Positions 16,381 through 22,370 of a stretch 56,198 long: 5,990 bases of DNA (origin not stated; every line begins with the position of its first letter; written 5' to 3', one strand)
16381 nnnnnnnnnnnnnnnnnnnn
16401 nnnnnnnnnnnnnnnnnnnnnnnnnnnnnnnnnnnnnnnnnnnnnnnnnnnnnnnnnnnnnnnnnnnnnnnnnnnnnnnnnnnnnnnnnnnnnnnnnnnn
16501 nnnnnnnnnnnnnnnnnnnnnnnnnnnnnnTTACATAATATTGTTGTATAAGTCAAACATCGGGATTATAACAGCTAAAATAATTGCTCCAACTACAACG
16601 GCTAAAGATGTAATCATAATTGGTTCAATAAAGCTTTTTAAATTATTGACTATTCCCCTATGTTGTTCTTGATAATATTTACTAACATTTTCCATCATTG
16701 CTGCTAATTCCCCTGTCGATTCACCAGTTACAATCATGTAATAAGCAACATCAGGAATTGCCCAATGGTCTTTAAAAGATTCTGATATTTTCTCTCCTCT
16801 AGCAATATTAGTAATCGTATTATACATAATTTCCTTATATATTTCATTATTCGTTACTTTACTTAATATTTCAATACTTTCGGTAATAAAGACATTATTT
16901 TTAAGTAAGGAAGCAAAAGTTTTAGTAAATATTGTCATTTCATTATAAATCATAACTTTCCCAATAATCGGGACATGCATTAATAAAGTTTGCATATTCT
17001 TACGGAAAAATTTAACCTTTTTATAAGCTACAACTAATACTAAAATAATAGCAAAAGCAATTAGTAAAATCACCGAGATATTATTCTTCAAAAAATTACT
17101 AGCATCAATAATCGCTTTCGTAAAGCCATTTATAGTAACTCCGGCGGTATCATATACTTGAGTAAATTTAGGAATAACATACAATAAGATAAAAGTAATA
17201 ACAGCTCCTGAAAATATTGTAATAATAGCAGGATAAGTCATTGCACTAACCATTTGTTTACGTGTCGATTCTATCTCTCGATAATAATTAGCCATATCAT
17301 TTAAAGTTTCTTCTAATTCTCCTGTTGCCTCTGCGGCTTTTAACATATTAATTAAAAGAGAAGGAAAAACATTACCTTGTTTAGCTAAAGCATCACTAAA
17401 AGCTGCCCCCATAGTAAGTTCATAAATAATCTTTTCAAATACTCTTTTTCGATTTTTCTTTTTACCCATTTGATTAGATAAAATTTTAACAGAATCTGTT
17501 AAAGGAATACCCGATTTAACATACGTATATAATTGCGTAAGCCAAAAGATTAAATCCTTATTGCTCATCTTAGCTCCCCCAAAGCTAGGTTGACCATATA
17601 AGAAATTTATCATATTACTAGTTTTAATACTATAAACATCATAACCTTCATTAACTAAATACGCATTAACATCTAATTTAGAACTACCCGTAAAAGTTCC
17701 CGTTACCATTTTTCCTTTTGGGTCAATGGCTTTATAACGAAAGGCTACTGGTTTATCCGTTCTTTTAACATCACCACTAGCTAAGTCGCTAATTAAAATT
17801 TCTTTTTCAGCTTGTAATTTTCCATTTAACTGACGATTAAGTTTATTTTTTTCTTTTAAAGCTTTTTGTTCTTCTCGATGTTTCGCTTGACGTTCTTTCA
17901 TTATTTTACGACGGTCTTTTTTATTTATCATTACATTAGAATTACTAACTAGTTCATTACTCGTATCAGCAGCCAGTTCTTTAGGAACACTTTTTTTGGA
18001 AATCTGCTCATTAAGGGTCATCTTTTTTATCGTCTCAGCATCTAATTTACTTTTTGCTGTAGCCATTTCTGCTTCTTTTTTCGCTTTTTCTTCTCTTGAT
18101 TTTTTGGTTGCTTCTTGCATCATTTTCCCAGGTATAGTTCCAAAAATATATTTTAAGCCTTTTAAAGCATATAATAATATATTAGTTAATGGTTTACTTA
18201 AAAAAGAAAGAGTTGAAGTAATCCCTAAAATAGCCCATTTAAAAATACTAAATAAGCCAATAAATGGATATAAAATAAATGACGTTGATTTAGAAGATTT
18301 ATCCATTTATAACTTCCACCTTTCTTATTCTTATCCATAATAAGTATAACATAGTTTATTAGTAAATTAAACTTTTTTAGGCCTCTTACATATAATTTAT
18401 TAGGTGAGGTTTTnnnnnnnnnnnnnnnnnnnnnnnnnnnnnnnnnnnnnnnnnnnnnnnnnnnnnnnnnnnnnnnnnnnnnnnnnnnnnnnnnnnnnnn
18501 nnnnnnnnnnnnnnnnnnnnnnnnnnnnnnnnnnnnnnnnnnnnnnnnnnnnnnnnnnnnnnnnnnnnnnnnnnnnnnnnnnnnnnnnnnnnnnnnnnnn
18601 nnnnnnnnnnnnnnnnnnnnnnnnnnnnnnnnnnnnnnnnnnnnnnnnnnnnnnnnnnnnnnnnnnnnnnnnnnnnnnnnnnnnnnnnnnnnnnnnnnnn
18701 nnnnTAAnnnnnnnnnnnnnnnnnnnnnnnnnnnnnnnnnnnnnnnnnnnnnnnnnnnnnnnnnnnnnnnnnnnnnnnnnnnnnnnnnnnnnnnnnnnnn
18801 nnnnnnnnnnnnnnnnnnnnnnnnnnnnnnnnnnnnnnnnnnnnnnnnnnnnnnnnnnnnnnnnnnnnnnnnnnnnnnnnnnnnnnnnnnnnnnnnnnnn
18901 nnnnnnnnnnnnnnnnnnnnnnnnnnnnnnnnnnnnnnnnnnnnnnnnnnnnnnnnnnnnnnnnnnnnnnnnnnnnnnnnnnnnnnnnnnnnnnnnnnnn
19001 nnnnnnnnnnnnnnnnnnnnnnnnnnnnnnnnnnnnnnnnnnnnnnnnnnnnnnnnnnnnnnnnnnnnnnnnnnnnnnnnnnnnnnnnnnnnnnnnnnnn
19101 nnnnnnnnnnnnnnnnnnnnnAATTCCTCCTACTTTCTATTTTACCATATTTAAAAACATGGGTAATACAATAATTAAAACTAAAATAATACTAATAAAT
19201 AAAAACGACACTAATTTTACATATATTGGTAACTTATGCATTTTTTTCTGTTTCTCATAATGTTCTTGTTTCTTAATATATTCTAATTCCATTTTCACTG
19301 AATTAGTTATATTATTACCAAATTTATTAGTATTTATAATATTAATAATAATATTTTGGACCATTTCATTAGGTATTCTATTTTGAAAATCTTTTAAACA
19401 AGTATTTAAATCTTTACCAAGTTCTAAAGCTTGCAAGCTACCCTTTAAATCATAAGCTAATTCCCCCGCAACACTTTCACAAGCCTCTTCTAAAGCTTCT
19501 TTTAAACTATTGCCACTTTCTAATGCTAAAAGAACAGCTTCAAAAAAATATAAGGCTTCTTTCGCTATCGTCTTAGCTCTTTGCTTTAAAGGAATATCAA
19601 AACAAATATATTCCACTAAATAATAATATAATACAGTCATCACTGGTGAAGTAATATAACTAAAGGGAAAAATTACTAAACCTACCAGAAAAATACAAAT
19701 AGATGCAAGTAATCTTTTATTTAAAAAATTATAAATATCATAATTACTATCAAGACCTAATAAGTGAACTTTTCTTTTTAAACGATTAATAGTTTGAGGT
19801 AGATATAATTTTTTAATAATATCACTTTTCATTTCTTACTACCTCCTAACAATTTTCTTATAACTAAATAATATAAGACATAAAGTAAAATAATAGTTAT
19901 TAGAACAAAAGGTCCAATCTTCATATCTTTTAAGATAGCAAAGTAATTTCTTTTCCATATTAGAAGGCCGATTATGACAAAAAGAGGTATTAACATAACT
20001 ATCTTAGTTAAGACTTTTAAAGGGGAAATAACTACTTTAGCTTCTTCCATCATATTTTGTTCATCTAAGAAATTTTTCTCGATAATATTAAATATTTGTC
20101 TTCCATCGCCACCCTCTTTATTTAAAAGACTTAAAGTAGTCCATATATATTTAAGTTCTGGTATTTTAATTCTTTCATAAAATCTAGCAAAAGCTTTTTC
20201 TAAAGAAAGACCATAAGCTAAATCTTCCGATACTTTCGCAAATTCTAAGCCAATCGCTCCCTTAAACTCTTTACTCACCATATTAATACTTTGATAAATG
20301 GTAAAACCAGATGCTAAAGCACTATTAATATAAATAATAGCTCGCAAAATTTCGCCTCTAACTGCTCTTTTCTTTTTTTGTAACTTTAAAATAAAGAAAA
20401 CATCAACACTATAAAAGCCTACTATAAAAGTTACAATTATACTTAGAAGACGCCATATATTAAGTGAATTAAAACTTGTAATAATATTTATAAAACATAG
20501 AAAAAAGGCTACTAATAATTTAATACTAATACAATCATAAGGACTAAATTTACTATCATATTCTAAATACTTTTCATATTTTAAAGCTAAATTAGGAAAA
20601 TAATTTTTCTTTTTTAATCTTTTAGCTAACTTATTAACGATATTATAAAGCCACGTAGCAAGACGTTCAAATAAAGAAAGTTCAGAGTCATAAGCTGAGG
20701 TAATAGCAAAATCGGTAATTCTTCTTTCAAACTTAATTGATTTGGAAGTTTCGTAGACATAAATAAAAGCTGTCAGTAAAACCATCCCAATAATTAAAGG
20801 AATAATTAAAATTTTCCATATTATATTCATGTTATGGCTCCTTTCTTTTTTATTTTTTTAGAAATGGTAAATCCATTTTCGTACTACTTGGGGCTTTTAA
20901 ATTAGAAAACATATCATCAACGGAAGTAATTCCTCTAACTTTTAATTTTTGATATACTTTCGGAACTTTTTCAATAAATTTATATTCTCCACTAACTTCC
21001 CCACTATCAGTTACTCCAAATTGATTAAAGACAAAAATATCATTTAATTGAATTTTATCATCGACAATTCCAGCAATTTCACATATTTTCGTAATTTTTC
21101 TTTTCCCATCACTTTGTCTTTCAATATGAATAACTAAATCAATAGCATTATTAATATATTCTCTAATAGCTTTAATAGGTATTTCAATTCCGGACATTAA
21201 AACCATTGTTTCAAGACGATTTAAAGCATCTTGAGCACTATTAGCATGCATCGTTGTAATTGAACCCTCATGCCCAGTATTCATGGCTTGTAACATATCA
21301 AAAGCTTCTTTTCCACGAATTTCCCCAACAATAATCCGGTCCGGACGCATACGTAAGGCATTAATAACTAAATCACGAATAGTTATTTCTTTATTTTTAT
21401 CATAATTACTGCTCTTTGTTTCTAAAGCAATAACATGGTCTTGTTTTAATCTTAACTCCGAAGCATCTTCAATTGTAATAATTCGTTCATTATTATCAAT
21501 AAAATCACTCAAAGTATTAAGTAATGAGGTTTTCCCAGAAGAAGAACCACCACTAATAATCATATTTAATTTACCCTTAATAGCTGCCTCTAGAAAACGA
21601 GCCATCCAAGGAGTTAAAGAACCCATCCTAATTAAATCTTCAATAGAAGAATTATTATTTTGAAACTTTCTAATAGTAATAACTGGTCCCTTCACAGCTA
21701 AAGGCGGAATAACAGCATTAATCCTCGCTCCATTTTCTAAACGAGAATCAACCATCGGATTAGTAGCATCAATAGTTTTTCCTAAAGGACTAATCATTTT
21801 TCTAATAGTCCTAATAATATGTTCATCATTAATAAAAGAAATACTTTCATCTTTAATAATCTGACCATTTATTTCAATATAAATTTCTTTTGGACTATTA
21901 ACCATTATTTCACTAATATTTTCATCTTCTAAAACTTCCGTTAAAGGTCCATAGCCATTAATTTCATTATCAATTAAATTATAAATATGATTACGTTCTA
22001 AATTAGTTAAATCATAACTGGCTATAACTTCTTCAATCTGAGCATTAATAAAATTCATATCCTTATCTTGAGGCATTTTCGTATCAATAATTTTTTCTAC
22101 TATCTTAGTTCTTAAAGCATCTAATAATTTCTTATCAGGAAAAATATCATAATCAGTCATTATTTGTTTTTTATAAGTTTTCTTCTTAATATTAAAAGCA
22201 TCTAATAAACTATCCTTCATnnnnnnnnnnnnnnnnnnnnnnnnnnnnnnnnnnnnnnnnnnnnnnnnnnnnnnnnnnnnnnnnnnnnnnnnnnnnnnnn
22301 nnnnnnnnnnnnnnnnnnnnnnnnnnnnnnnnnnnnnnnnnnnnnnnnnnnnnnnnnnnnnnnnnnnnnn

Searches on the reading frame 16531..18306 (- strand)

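Call 86: search_protein_families(library=pfam, proteins=[window:16531-18306:-], max_evalue=0.001)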
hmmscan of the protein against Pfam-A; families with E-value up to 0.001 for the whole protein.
window:16531-18306:- (591 aa): 1 family
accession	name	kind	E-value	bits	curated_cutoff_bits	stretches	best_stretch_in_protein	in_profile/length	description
PF00482.28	T2SSF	-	5.6e-51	172.2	25.2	2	255-379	1-125/125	Type II secretion system (T2SS), protein F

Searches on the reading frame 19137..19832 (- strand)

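Call 86: search_protein_families(library=pfam, proteins=[window:19137-19832:-], max_evalue=0.001)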
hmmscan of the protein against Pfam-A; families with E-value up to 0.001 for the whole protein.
window:19137-19832:- (231 aa): 1 family
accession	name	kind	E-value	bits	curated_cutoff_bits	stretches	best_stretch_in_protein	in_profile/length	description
PF00482.28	T2SSF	-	3.1e-11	43.8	25.2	1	96-222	1-124/125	Type II secretion system (T2SS), protein F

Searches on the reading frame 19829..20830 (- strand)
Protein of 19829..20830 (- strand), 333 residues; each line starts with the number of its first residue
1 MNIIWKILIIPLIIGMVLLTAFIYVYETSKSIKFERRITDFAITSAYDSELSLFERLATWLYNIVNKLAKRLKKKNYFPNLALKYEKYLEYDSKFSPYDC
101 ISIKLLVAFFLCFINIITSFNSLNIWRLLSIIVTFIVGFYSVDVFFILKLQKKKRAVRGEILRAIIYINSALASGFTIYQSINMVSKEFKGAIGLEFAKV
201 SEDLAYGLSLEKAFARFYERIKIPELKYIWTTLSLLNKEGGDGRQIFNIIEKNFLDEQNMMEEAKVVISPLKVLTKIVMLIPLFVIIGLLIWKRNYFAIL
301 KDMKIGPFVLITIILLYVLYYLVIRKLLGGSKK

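Call 86: search_protein_families(library=pfam, proteins=[window:19829-20830:-], max_evalue=0.001)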
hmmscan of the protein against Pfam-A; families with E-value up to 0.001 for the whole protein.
window:19829-20830:- (333 aa): 1 family
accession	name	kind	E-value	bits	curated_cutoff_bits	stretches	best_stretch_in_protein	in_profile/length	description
PF00482.28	T2SSF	-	5.3e-09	36.5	25.2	1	167-290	4-124/125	Type II secretion system (T2SS), protein F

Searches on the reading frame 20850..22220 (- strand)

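Call 86: search_protein_families(library=pfam, proteins=[window:20850-22220:-], max_evalue=0.001)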
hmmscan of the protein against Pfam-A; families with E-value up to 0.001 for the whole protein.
window:20850-22220:- (456 aa): 1 family
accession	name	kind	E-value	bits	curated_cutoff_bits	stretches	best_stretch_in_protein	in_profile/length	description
PF00437.27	T2SSE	-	1.1e-57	195.8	24.9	1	89-369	4-280/370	Type II/IV secretion system protein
